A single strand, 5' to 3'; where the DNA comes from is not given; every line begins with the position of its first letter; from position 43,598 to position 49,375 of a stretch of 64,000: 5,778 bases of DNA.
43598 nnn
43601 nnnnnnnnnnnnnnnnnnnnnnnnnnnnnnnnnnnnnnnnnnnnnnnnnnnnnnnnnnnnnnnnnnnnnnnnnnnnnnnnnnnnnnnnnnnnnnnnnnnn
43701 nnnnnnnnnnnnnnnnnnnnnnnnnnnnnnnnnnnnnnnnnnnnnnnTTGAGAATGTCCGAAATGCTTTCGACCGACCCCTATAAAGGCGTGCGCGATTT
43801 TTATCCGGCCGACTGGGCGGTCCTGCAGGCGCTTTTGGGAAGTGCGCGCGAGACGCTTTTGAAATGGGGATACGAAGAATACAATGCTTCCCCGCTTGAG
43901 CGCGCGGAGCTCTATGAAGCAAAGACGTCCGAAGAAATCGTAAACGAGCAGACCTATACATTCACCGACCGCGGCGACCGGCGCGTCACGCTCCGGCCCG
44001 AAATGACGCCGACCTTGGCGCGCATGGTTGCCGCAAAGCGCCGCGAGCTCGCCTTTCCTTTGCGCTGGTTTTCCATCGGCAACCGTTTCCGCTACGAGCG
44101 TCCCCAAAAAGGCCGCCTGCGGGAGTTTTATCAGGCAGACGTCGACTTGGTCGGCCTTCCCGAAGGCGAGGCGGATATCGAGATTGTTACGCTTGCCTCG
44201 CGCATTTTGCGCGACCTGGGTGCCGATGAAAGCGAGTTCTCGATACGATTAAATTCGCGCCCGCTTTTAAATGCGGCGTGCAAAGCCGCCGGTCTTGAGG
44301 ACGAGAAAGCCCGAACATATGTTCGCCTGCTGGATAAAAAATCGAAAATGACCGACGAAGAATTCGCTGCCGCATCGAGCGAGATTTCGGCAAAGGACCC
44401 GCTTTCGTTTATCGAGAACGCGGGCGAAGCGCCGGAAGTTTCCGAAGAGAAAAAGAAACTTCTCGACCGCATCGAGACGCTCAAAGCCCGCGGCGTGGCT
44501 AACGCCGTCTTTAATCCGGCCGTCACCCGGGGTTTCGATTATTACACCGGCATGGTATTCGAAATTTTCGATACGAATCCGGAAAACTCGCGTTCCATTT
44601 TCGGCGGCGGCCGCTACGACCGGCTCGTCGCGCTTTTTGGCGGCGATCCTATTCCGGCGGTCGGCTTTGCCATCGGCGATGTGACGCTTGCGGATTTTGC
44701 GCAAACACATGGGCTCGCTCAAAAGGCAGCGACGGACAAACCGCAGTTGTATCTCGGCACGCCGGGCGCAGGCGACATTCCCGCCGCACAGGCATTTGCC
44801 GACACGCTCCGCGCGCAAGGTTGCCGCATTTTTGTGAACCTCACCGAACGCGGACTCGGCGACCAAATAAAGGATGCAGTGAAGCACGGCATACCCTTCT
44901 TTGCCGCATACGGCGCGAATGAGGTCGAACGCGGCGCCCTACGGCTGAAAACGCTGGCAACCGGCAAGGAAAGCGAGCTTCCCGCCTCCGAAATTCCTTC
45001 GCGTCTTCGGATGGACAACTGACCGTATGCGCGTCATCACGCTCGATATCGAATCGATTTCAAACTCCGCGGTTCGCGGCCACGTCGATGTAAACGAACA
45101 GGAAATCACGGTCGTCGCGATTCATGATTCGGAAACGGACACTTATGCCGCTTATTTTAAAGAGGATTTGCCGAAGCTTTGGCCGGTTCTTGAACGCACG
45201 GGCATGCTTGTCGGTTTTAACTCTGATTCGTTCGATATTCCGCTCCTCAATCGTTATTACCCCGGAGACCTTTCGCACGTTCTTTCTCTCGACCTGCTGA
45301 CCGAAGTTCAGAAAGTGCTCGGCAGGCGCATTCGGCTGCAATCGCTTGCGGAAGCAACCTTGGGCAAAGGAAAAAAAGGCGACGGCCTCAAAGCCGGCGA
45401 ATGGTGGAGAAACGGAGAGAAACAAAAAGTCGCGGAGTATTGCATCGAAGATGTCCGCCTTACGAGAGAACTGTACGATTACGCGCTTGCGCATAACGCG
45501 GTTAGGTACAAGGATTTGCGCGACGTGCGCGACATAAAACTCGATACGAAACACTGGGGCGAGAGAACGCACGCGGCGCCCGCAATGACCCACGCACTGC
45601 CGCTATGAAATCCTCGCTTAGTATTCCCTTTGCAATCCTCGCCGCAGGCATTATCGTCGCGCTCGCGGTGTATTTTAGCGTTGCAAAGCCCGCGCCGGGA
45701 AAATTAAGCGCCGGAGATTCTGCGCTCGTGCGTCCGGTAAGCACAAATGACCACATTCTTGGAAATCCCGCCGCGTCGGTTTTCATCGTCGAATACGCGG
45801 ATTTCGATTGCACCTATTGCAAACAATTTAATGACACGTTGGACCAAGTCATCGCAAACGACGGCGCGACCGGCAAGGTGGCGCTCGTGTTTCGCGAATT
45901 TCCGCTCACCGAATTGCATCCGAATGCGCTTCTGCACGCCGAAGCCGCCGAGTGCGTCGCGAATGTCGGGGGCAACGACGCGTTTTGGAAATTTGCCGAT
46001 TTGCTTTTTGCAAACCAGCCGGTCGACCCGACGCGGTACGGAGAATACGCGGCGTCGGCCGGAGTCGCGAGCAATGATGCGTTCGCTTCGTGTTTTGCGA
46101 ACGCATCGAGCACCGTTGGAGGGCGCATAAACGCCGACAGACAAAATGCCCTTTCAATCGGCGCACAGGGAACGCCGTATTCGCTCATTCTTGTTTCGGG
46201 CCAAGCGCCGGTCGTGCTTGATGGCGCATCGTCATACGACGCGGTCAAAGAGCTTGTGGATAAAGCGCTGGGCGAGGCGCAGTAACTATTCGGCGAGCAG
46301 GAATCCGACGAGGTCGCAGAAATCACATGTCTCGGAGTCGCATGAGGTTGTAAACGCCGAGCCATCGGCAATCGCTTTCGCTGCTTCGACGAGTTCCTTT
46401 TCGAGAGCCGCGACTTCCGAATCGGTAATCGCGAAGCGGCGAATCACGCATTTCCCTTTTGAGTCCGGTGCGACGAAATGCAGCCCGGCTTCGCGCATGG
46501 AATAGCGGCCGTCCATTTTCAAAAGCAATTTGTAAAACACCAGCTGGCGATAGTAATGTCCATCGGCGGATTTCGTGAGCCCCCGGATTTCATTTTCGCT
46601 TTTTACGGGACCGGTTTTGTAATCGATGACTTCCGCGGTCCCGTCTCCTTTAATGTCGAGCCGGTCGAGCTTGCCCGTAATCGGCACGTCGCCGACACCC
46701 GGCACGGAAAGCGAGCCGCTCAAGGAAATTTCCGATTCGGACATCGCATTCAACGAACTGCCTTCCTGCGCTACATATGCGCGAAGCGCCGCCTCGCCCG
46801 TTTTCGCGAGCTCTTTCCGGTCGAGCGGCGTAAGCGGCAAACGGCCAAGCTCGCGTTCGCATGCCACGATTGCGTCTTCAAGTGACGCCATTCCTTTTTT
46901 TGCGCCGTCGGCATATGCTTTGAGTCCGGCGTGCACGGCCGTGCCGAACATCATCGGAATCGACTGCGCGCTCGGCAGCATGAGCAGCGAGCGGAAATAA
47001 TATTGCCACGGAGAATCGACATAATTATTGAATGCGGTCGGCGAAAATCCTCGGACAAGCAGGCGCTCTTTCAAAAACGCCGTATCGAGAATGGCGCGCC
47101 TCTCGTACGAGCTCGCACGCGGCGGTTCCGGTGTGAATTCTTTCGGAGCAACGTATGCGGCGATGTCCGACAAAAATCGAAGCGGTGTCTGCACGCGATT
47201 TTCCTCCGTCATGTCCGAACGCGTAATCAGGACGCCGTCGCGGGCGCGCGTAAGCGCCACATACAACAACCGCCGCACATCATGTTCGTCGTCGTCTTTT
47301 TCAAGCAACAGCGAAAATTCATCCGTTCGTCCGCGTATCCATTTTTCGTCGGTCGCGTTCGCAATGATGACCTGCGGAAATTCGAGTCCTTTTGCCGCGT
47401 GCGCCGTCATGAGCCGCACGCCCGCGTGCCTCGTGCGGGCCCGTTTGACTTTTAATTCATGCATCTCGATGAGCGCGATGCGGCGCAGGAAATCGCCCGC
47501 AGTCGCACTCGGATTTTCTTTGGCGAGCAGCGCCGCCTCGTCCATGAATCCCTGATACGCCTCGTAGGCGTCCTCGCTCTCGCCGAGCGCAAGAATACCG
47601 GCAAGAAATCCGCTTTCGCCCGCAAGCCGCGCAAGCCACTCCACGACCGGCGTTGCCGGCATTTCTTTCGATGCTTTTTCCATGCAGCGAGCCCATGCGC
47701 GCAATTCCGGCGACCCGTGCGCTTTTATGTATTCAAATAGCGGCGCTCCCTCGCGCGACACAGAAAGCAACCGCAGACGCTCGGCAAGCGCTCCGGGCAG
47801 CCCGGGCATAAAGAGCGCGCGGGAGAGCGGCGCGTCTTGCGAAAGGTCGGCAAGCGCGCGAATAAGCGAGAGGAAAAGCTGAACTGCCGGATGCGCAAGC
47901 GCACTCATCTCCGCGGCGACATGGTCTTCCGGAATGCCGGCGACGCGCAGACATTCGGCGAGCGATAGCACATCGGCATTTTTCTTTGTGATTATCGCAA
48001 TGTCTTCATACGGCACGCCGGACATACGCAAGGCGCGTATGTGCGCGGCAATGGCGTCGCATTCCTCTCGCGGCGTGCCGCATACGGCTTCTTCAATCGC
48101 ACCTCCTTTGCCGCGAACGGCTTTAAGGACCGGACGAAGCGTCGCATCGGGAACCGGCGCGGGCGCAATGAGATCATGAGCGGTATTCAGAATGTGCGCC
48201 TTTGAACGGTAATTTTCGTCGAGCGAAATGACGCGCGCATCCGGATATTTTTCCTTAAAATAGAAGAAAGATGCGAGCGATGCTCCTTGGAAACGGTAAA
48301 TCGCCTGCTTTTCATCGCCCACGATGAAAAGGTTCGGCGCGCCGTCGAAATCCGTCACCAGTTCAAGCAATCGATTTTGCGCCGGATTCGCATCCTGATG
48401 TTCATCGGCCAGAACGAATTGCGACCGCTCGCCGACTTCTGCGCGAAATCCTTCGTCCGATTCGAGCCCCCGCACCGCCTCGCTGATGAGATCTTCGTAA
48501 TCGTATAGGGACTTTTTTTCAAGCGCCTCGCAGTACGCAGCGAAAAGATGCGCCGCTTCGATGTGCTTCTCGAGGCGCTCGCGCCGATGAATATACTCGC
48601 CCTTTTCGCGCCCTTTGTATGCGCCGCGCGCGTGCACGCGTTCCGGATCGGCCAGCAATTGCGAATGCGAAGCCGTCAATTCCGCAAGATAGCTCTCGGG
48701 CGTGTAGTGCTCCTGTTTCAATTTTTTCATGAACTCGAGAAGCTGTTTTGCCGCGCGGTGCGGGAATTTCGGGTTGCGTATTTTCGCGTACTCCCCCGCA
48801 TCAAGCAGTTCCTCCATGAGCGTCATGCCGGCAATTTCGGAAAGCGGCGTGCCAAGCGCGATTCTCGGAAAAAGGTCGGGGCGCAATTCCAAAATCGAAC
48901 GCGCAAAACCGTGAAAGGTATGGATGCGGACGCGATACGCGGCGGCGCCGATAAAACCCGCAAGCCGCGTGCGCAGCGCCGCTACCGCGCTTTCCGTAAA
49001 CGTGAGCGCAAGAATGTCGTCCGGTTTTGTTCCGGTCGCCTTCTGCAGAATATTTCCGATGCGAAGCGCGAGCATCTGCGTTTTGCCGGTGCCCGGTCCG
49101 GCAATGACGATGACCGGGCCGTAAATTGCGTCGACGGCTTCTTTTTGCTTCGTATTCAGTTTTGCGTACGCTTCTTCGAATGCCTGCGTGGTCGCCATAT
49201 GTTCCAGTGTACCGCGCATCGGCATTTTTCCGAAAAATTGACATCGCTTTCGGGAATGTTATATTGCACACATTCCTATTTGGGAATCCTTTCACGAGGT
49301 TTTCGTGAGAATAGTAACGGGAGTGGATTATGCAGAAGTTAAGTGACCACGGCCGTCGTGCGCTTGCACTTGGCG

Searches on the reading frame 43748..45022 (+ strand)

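Call 23: search_protein_families(library=pfam, proteins=[window:43748-45022:+], max_evalue=0.001)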
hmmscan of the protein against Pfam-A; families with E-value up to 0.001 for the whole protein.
window:43748-45022:+ (424 aa): 4 families
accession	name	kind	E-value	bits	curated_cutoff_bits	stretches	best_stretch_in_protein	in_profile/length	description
PF13393.11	tRNA-synt_His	-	1.7e-47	162.6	25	1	14-309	1-303/308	Histidyl-tRNA synthetase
PF00587.30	tRNA-synt_2b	-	1.9e-12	48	29.3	1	70-170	1-105/179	tRNA synthetase class II core domain (G, H, P, S and T)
PF03129.25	HGTP_anticodon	-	1.6e-10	41.4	21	1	345-421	16-92/94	Anticodon binding domain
PF01409.25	tRNA-synt_2d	-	9e-06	25.8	19.8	1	66-135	64-133/246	tRNA synthetases class II core domain (F)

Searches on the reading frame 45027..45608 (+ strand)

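Call 23: search_protein_families(library=pfam, proteins=[window:45027-45608:+], max_evalue=0.001)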
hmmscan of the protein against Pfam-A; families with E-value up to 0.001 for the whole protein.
window:45027-45608:+ (193 aa): 2 families
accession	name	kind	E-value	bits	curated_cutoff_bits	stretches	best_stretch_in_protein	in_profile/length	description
PF13482.12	RNase_H_2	-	6.7e-08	33.1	22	1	24-153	14-164/165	RNase_H superfamily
PF10108.15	DNA_pol_B_exo2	-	8e-07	29.4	24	0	87-146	105-166/213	Predicted 3'-5' exonuclease related to the exonuclease domain of PolB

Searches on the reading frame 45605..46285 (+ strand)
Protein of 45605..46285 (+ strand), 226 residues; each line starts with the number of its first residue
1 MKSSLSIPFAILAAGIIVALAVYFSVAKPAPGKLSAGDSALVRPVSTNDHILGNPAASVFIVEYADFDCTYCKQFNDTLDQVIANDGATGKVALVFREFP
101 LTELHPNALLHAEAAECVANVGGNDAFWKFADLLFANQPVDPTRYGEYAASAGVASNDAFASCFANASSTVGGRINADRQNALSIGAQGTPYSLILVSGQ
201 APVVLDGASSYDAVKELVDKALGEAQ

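Call 23: search_protein_families(library=pfam, proteins=[window:45605-46285:+], max_evalue=0.001)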
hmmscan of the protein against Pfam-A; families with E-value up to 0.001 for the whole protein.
window:45605-46285:+ (226 aa): 2 families
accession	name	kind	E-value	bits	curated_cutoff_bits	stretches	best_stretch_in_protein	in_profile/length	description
PF13462.12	Thioredoxin_4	-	2.1e-21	77.3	23.2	1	47-219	3-164/165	Thioredoxin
PF01323.26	DSBA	-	1.7e-10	41.4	25.6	1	61-217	2-189/191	DSBA-like thioredoxin domain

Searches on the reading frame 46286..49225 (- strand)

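Call 7: search_protein_families(library=pfam, proteins=[window:46286-49225:-], max_evalue=0.001)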
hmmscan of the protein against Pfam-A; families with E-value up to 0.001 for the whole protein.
window:46286-49225:- (979 aa): 7 families
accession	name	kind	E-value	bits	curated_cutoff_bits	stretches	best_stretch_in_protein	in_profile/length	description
PF00580.27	UvrD-helicase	-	4.8e-51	174.4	23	1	23-328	1-271/271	UvrD/REP helicase N-terminal domain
PF12705.13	PDDEXK_1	-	6.6e-27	95.5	22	1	727-971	2-241/247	PD-(D/E)XK nuclease superfamily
PF13361.12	UvrD_C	-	3.9e-25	89.4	25.6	2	576-668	264-346/350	UvrD-like helicase C-terminal domain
PF13245.12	AAA_19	-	2.1e-16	60.8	25.1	1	27-312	1-133/134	AAA domain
PF13538.12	UvrD_C_2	-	3.9e-09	36.7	27.4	1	647-667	31-51/52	UvrD-like helicase C-terminal domain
PF01443.25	Viral_helicase1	-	6.7e-06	26.5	21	0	594-667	168-226/228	Viral superfamily 1 RNA helicase core domain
PF13604.12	AAA_30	-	0.00035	20.8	27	0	22-88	1-66/191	AAA domain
